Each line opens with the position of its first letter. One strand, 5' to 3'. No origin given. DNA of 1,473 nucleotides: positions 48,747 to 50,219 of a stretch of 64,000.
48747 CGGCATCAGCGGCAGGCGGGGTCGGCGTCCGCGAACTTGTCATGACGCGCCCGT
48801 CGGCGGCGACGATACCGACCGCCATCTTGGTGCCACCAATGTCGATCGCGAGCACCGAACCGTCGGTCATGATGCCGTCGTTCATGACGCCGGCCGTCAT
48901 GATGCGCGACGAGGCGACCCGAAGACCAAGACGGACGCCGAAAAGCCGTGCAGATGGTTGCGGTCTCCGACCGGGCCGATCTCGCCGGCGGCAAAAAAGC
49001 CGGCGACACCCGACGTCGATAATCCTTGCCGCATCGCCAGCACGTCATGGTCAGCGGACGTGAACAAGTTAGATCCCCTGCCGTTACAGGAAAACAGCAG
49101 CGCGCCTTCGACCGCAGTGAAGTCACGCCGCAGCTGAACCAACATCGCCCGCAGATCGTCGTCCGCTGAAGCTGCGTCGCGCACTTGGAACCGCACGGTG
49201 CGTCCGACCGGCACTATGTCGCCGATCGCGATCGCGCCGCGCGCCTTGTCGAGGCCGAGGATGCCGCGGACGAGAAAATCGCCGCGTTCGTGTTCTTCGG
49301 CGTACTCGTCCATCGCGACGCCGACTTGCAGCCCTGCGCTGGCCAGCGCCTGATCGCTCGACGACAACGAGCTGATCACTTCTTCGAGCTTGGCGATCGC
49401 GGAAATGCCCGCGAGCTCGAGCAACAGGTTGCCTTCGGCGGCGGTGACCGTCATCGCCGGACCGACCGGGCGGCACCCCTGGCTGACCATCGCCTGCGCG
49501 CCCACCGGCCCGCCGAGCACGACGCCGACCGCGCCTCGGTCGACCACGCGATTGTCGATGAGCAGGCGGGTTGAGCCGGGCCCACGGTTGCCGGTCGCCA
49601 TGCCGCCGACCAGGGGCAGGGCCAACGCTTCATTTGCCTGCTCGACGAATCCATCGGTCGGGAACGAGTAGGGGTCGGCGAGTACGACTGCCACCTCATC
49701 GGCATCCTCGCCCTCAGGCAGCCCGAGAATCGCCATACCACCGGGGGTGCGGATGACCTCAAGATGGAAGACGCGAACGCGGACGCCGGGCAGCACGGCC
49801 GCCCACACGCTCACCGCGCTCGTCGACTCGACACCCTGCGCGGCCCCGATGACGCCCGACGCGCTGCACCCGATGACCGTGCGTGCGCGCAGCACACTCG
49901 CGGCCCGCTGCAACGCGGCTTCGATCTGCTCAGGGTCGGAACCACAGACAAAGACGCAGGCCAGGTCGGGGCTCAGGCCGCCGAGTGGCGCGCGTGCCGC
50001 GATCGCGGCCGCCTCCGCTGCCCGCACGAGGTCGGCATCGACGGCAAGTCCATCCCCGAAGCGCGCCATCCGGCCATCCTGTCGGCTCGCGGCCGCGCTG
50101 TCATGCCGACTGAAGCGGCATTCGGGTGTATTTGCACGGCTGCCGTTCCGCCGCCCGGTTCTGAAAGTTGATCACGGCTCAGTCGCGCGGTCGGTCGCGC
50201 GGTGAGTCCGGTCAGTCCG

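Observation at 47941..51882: Orphan chemoreceptor-type module: HAMP-MA protein, stand-alone FIST protein and ROK kinase in one apparent operon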

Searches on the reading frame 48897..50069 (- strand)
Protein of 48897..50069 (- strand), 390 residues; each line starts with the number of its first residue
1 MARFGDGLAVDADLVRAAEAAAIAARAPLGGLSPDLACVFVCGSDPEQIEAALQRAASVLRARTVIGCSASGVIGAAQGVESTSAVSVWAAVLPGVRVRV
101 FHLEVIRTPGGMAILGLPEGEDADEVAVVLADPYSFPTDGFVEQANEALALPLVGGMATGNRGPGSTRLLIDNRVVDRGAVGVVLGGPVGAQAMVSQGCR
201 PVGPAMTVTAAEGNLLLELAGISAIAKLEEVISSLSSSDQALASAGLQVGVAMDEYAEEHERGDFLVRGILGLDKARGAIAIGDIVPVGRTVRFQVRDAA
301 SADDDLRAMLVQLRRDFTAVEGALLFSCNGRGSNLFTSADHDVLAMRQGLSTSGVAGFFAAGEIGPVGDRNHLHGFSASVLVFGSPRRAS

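Call 5: search_protein_families(library=pfam, proteins=[window:48897-50069:-], max_evalue=0.01)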
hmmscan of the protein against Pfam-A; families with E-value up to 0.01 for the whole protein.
window:48897-50069:- (390 aa): 2 families
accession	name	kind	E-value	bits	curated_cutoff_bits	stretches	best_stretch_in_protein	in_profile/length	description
PF08495.15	FIST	-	1e-31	110.7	23.2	1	35-221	1-188/189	FIST N domain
PF10442.14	FIST_C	-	5.7e-23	81.9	28.5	1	230-366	7-131/131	FIST C domain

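Call 6: search_protein_families(library=ncbifam, proteins=[window:48897-50069:-], max_evalue=0.01)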
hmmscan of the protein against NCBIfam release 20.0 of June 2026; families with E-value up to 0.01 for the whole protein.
window:48897-50069:- (390 aa): 1 family
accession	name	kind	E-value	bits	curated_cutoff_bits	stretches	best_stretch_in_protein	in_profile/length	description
NF041558.1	NosP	equivalog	0.0004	19.6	450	0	124-212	122-211/368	nitric oxide-sensing protein NosP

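Call 7: find_encoding_contigs(protein=window:48897-50069:-, flank=10000, max_places=6)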
Protein window:48897-50069:- (390 aa): no gene with exactly this product is on record in the collection.

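Call 17: find_homologous_proteins(query=window:48897-50069:-)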
Query window:48897-50069:- (390 aa): 6362 proteins with E <= 0.001 among 8000 candidates; the best 120 are listed.
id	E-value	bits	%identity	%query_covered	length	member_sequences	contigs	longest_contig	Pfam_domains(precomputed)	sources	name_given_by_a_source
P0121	2.9e-241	818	100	100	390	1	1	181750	PF08495.16,PF10442.15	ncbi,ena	-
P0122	1.1e-238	809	99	100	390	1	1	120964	PF08495.16,PF10442.15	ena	-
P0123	2.5e-238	808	98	100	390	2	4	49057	PF08495.16,PF10442.15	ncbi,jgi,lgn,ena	jgi:small ligand-binding sensory domain FIST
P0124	4.3e-238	807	98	100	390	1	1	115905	PF08495.16,PF10442.15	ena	-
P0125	1.6e-237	806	98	100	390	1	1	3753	PF08495.16,PF10442.15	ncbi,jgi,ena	ncbi:MAG TPA: FIST N-terminal domain-containing protein [Acidothermaceae bacterium]|jgi:small ligand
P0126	1.9e-237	805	98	99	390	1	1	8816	PF08495.16,PF10442.15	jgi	jgi:small ligand-binding sensory domain FIST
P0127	8.2e-237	803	98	100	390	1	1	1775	PF08495.16,PF10442.15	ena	-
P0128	1.3e-236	803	97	100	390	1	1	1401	PF08495.16,PF10442.15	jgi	-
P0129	1.4e-236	802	98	100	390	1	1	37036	PF08495.16,PF10442.15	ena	-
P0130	3.8e-236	801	98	100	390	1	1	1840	PF08495.16,PF10442.15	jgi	-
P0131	4.0e-222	755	90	99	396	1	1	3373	PF08495.16,PF10442.15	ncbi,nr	ncbi:MAG: hypothetical protein QOG69_2639 [Actinomycetota bacterium]|nr:hypothetical protein [Actino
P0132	4.1e-220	748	90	99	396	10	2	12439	PF08495.16,PF10442.15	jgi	jgi:small ligand-binding sensory domain FIST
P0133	7.1e-220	748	91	99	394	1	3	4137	PF08495.16,PF10442.15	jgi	jgi:small ligand-binding sensory domain FIST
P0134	3.2e-219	745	90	99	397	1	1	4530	PF08495.16,PF10442.15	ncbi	-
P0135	8.5e-219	744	90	99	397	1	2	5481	PF08495.16,PF10442.15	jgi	jgi:small ligand-binding sensory domain FIST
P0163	1.1e-205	701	84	99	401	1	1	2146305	PF08495.16,PF10442.15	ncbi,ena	-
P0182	2.4e-162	558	69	99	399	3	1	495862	PF08495.16,PF10442.15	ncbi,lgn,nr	ncbi:MAG: hypothetical protein QOG53_457 [Frankiales bacterium]|nr:hypothetical protein [Frankiales 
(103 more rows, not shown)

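Call 18: find_encoding_contigs(protein=P0121, flank=10000, max_places=3)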
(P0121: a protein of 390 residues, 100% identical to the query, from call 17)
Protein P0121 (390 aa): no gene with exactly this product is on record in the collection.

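Call 19: find_encoding_contigs(protein=P0163, flank=10000, max_places=3)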
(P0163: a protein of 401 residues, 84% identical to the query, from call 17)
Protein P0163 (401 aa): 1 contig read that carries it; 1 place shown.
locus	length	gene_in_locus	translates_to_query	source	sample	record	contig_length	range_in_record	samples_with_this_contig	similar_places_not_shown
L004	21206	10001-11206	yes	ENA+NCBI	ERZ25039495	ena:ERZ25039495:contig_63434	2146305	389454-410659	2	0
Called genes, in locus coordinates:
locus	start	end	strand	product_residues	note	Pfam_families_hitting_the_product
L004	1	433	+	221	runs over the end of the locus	-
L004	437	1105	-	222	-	PF01625:PMSR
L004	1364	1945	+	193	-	PF06736:TMEM175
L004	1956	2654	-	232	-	PF00924:MS_channel_2nd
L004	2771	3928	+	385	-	PF01053:Cys_Met_Meta_PP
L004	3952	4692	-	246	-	PF01904:DUF72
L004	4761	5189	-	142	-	PF10027:DUF2269 (weak)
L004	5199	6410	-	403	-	PF07690:MFS_1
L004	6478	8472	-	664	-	PF27532:Mb0984_helical, PF27098:Rv0959_3rd, PF13519:VWA_2 (weak)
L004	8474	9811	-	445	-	PF01078:Mg_chelatase (faint), PF00158:Sigma54_activat (faint), PF07728:AAA_5 (faint)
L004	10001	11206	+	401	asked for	PF08495:FIST, PF10442:FIST_C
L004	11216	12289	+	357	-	PF14716:HHH_8, PF02811:PHP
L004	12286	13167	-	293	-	PF00583:Acetyltransf_1, PF13673:Acetyltransf_10, PF13508:Acetyltransf_7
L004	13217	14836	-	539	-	PF06609:TRI12, PF00083:Sugar_tr, PF07690:MFS_1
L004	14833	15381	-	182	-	PF01047:MarR, PF12802:MarR_2 (weak)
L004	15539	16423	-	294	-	PF00561:Abhydrolase_1, PF12146:Hydrolase_4 (weak), PF12697:Abhydrolase_6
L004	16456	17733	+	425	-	PF00291:PALP, PF01842:ACT (weak)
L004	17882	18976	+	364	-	PF00005:ABC_tran, PF13304:AAA_21 (faint)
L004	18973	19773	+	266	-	PF01061:ABC2_membrane, PF12698:ABC2_membrane_3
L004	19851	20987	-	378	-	PF00903:Glyoxalase (weak), PF13669:Glyoxalase_4 (faint), PF00903:Glyoxalase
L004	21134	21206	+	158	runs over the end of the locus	PF13404:HTH_AsnC-type, PF13412:HTH_24, PF01037:AsnC_trans_reg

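Call 20: find_encoding_contigs(protein=P0182, flank=10000, max_places=3)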
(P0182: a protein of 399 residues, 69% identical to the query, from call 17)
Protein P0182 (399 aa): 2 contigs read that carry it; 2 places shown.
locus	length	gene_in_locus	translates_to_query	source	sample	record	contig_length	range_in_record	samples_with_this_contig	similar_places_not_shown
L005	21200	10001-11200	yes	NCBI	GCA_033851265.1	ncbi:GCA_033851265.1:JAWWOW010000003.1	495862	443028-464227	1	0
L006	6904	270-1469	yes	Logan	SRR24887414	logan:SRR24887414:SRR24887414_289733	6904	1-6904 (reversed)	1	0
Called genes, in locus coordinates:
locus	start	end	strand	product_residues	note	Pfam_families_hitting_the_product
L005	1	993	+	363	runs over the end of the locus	-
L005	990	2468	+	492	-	PF13458:Peripla_BP_6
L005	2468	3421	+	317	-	PF02653:BPD_transp_2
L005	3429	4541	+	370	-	PF02653:BPD_transp_2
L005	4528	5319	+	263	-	PF00005:ABC_tran, PF13304:AAA_21 (faint), PF12399:BCA_ABC_TP_C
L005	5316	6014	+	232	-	PF00005:ABC_tran, PF13304:AAA_21 (faint)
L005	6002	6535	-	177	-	-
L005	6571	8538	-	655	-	PF27532:Mb0984_helical, PF27098:Rv0959_3rd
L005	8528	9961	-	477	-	PF00158:Sigma54_activat (faint), PF01078:Mg_chelatase (faint), PF07728:AAA_5 (faint)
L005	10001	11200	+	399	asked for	PF08495:FIST, PF10442:FIST_C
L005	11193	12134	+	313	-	PF00480:ROK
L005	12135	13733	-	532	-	PF06609:TRI12, PF07690:MFS_1, PF00083:Sugar_tr, PF07690:MFS_1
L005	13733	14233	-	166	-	PF01047:MarR, PF12802:MarR_2, PF13463:HTH_27 (weak), PF17278:DUF5343 (weak)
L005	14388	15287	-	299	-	PF12146:Hydrolase_4, PF00561:Abhydrolase_1, PF12697:Abhydrolase_6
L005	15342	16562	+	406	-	PF00291:PALP, PF01842:ACT (weak)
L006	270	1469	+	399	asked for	PF08495:FIST, PF10442:FIST_C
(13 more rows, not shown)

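Call 42: find_related_loci(query=A3, collection=genome_contigs, flank=10000)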
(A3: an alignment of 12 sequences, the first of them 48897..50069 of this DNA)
Query A3 (390 aa) in genome_contigs; peptide patterns used: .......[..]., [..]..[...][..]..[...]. (x = any residue, [..] = any of these).
600 stretches matched a pattern (row limit reached: there are more); 596 encode a relative of the query (tblastn E <= 1e-3); the best 80 are kept; 80 distinct loci.
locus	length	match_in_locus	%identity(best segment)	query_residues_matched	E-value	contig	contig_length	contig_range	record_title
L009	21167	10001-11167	87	1-389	0e+0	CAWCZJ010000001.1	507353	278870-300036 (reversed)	MAG: uncultured Actinomycetes bacterium isolate MFD01213.bin.2.27 genome assembly, contig: contig_1174, whole genome sho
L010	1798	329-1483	85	3-387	0e+0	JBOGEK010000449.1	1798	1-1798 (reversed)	MAG: Acidothermaceae bacterium isolate TC-S_metawrap_bin.181 k127_456877, whole genome shotgun sequence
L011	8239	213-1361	66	3-383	3e-156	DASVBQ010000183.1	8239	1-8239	MAG TPA_asm: Actinomycetes bacterium isolate SMAG_U1983 k141_1983968, whole genome shotgun sequence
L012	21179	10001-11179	66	1-390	2e-153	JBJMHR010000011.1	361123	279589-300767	MAG: Actinomycetes bacterium isolate H1_18_all_fractions_metab_conc_10_67_14 k255_2957733, whole genome shotgun sequence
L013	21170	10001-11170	69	1-390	2e-150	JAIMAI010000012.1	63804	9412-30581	MAG: Acidothermus sp. isolate HOT.MAX.052 Contig12, whole genome shotgun sequence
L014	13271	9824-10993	63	1-387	3e-147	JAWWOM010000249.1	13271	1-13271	MAG: Frankiales bacterium isolate BP_347 scaffold_2083956, whole genome shotgun sequence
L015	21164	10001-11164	63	1-385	1e-149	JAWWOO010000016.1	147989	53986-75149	MAG: Frankiales bacterium isolate BP_349 scaffold_1109130, whole genome shotgun sequence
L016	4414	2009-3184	66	1-389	7e-147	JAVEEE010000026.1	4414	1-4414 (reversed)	MAG: Frankiaceae bacterium isolate BP_193 scaffold_4559476, whole genome shotgun sequence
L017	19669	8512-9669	61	1-383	8e-144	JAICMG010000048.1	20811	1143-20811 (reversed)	MAG: Frankiaceae bacterium isolate LS_ISSM_2_bin.122 k141_3219911_length_20811_cov_29.9888, whole genome shotgun sequenc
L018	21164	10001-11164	58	2-389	4e-143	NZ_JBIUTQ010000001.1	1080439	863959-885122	Streptosporangium sp. NPDC087985 NPDC087985_169_C11.ctg-0001, whole genome shotgun sequence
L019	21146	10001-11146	60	1-385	7e-143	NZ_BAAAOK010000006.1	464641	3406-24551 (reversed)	Actinomadura alba strain JCM 14906 sequence06, whole genome shotgun sequence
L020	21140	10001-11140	63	3-383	1e-142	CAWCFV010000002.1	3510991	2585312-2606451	MAG: uncultured Actinomycetota bacterium isolate MFD01275.bin.1.13 genome assembly, contig: contig_4931, whole genome sh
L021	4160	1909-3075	61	1-383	2e-145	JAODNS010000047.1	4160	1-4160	MAG: Frankiales bacterium isolate RYN_124 scaffold_2724315, whole genome shotgun sequence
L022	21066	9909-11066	61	3-385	1e-140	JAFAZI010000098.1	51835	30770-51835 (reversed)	MAG: Frankiaceae bacterium isolate CP_BM_RX_R9_1 BM_RX_R9_k147_4064153, whole genome shotgun sequence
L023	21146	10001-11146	62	3-386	1e-139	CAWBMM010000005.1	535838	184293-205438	MAG: uncultured Actinomycetota bacterium isolate MFD02159.bin.2.90 genome assembly, contig: contig_38444, whole genome s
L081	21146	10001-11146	55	5-383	6e-117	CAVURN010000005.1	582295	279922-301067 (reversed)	MAG: uncultured Actinomycetota bacterium isolate MFD09730.bin.2.141 genome assembly, contig: contig_8312, whole genome s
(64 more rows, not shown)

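Call 53: search_protein_families(library=pfam, proteins=[L081:3384-6110:+, L081:6134-7270:+, L081:7278-8645:+, L081:8642-9949:-, L081:2398-3483:-, L081:1360-2352:-], max_evalue=1)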
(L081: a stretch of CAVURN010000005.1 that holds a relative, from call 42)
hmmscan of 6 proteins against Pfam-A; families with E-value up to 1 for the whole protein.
L081:3384-6110:+ (908 aa): 5 families
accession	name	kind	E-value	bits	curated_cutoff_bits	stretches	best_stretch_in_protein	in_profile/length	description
PF00015.26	MCPsignal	-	9.5e-36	123.7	34.6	1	623-794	14-171/172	Methyl-accepting chemotaxis protein (MCP) signalling domain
PF00672.30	HAMP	-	5.3e-05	23.9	25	1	499-547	5-52/53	HAMP domain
PF02743.24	dCache_1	-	0.042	13.8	45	1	316-412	114-215/240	Cache domain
PF06305.16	LapA_dom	-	0.096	13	28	1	460-499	23-62/64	Lipopolysaccharide assembly protein A domain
PF14316.11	DUF4381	-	0.7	10.6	27.2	0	462-501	24-59/145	Domain of unknown function (DUF4381)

L081:6134-7270:+ (378 aa): 6 families
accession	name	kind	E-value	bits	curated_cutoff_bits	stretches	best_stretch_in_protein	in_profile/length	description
PF01053.26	Cys_Met_Meta_PP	-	1.6e-146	488.2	27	1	5-377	1-380/381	Cys/Met metabolism PLP-dependent enzyme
PF00155.27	Aminotran_1_2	-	3.2e-08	33.6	19.7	1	53-201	42-222/361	Aminotransferase class I and II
PF01212.27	Beta_elim_lyase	-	7.4e-05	22.6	27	1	50-230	30-228/288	Beta-eliminating lyase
PF00266.25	Aminotran_5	-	0.00093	18.7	21.5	1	88-201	85-204/371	Aminotransferase class-V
PF06838.17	Met_gamma_lyase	-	0.0038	16.3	24.2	1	112-230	125-254/405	Methionine gamma-lyase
PF01041.23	DegT_DnrJ_EryC1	-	0.0039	16.9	19.8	1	52-175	24-147/360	DegT/DnrJ/EryC1/StrS aminotransferase family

L081:7278-8645:+ (455 aa): 3 families
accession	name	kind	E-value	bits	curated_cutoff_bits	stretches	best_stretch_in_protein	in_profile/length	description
PF13941.12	MutL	-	8.8e-141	470.2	27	1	6-444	2-448/450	MutL protein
PF05378.19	Hydant_A_N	-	0.0013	19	25.2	1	6-51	2-46/176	Hydantoinase/oxoprolinase N-terminal region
PF01968.24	Hydantoinase_A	-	0.065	12.9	22.9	1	240-269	72-101/291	Hydantoinase/oxoprolinase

L081:8642-9949:- (435 aa): 5 families
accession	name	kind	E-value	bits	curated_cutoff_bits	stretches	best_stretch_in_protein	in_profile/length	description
PF07690.21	MFS_1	-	2.2e-53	181.9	33.4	2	51-274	2-228/347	Major Facilitator Superfamily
PF00083.30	Sugar_tr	-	3.8e-09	36.4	22.3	2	81-202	47-175/452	Sugar (and other) transporter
PF12832.13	MFS_1_like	-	3.8e-08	33.2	25.2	1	60-406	14-372/373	MFS_1 like family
PF13347.12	MFS_2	-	5.1e-05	22.4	27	2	46-162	225-343/427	MFS/sugar transport protein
PF03092.22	BT1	-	0.014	14.5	22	1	313-430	58-182/432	BT1 family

L081:2398-3483:- (361 aa): 1 family
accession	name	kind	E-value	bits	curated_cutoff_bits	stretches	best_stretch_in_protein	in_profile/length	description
PF01243.27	PNPOx_N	-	1.4e-15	58.1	28.1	1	184-297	2-112/120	Pyridoxamine 5'-phosphate oxidase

L081:1360-2352:- (330 aa): 0 families

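Call 79: search_solved_structures(query=A3, max_evalue=1)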
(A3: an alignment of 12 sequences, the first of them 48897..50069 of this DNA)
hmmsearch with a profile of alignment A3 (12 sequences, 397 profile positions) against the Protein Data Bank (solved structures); distinct sequences matched with E-value up to 1: 6.
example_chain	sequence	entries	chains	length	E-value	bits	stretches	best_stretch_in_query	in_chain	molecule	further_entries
7du7_A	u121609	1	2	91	0.22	13.6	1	269-316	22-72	mkDPBB_sym1 protein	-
8ahq_A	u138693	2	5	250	0.24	13.5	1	5-63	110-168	Enoyl-CoA hydratase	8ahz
8s7d_D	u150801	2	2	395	0.37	12.9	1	300-367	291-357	F-box only protein 22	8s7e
29hg_A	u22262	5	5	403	0.38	12.8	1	300-367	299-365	F-box only protein 22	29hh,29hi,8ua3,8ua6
8vqh_A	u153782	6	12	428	0.48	12.5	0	2-63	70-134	Light-independent protochlorophyllide reductase subunit N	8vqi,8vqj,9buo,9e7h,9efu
2f1m_A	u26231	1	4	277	0.53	12.4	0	48-146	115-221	Acriflavine resistance protein A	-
